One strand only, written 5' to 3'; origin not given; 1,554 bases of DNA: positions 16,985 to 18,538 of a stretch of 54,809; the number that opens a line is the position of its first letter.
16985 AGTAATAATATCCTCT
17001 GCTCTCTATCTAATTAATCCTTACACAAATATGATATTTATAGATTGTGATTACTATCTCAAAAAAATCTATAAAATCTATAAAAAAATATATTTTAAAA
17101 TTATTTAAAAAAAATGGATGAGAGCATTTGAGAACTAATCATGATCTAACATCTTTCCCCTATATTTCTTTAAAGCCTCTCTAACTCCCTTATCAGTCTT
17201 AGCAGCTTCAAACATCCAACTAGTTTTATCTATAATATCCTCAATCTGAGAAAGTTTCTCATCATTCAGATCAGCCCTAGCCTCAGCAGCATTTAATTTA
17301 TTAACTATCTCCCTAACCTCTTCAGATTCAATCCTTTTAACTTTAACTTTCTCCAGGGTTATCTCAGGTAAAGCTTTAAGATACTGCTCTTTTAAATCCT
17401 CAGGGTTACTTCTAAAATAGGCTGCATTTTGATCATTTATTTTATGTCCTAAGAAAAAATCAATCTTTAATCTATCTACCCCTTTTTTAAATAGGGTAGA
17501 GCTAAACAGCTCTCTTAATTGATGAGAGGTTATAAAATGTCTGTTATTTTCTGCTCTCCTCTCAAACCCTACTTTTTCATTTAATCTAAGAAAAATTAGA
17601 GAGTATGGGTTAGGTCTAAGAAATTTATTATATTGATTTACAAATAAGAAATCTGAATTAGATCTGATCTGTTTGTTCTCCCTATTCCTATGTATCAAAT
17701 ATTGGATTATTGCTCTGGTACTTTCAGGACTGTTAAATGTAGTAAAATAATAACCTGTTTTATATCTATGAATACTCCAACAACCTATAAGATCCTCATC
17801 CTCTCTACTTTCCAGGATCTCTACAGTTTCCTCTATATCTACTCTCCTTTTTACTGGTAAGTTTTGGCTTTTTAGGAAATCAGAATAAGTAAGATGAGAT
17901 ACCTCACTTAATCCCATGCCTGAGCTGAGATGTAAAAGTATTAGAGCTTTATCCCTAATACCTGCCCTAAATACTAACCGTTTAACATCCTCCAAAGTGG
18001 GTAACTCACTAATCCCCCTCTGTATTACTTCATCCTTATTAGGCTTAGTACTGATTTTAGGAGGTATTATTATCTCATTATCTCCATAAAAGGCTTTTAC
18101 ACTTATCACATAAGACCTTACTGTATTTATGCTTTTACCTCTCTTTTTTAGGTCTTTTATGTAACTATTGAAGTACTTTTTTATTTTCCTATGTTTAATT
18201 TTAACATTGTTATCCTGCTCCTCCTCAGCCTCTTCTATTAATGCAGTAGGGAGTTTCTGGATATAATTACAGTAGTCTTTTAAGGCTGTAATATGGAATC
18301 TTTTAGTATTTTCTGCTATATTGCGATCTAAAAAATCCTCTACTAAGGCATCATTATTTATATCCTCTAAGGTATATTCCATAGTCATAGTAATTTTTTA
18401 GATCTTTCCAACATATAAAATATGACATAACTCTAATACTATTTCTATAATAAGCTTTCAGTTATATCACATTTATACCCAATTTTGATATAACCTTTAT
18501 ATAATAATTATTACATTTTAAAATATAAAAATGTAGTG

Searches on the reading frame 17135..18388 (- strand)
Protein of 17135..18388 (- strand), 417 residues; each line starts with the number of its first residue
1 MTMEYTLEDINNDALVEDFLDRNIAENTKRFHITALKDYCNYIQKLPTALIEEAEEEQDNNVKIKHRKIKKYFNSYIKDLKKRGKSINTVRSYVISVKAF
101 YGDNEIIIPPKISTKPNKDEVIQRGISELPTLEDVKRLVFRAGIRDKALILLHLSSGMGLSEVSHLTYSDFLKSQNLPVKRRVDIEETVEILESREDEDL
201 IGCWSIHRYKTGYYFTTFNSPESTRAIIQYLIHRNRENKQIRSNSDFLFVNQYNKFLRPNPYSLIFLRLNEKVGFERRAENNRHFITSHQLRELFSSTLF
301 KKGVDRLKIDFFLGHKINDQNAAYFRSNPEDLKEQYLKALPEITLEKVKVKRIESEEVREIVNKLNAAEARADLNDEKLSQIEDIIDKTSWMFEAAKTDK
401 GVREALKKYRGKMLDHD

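Call 4: search_protein_families(library=pfam, proteins=[window:17135-18388:-], max_evalue=0.1)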
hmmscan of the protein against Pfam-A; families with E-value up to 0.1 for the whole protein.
window:17135-18388:- (417 aa): 4 families
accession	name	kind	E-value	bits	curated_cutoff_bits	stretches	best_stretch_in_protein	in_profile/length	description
PF00589.27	Phage_integrase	-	4.3e-12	46.6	27.1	1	142-329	20-170/172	Phage integrase family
PF02899.23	Phage_int_SAM_1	-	0.0038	17.9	22.3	0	74-100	2-29/83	Phage integrase, N-terminal SAM-like domain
PF16795.10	Phage_integr_3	-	0.012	15.9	27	0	277-338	100-157/161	Archaeal phage integrase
PF12081.13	GldM_1st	-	0.05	14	25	1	37-103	57-127/194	GldM N-terminal domain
